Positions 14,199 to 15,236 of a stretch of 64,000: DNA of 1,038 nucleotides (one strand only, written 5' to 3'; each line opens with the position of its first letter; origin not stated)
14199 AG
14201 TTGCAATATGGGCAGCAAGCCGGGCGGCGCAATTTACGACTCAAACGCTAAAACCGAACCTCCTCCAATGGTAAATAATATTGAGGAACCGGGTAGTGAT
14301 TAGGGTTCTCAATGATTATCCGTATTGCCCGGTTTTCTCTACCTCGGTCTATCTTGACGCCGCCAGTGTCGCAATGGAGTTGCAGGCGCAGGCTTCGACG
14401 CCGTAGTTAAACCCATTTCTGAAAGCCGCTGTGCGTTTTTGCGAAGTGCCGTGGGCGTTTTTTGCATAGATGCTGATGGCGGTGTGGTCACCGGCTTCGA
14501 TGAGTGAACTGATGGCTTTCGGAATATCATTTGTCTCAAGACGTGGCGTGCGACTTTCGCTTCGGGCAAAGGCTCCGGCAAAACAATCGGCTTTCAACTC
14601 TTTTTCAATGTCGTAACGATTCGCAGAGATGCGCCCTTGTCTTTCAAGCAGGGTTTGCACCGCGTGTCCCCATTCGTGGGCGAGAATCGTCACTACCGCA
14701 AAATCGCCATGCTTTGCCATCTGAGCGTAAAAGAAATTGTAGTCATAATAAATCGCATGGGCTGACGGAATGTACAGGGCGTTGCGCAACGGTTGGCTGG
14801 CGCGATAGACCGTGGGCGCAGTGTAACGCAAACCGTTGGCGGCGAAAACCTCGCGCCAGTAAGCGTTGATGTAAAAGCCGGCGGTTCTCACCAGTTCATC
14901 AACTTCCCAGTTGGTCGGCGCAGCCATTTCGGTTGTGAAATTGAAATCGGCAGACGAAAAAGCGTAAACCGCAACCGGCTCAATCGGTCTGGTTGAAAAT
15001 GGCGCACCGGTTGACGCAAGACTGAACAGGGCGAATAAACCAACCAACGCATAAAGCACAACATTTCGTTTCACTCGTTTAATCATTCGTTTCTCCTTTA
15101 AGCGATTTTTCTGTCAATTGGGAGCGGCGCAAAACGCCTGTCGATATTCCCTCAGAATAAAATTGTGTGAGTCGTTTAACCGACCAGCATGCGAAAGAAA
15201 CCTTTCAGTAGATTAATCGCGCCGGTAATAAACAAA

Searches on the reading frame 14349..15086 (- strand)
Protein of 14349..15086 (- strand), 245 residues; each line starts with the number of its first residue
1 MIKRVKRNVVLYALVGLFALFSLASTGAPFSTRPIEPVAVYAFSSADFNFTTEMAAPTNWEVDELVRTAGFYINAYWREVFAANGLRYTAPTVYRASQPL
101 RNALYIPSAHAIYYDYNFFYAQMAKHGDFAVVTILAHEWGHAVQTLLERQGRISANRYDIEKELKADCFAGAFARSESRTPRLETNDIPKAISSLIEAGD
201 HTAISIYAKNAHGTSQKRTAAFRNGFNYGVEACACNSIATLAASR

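Call 42: search_protein_families(library=pfam, proteins=[window:14349-15086:-], max_evalue=0.001)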
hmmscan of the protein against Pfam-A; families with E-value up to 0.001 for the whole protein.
window:14349-15086:- (245 aa): 1 family
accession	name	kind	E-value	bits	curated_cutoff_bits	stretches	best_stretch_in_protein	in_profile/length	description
PF04228.19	Zn_peptidase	-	3e-20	73.3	23.2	1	60-237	83-289/290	Putative neutral zinc metallopeptidase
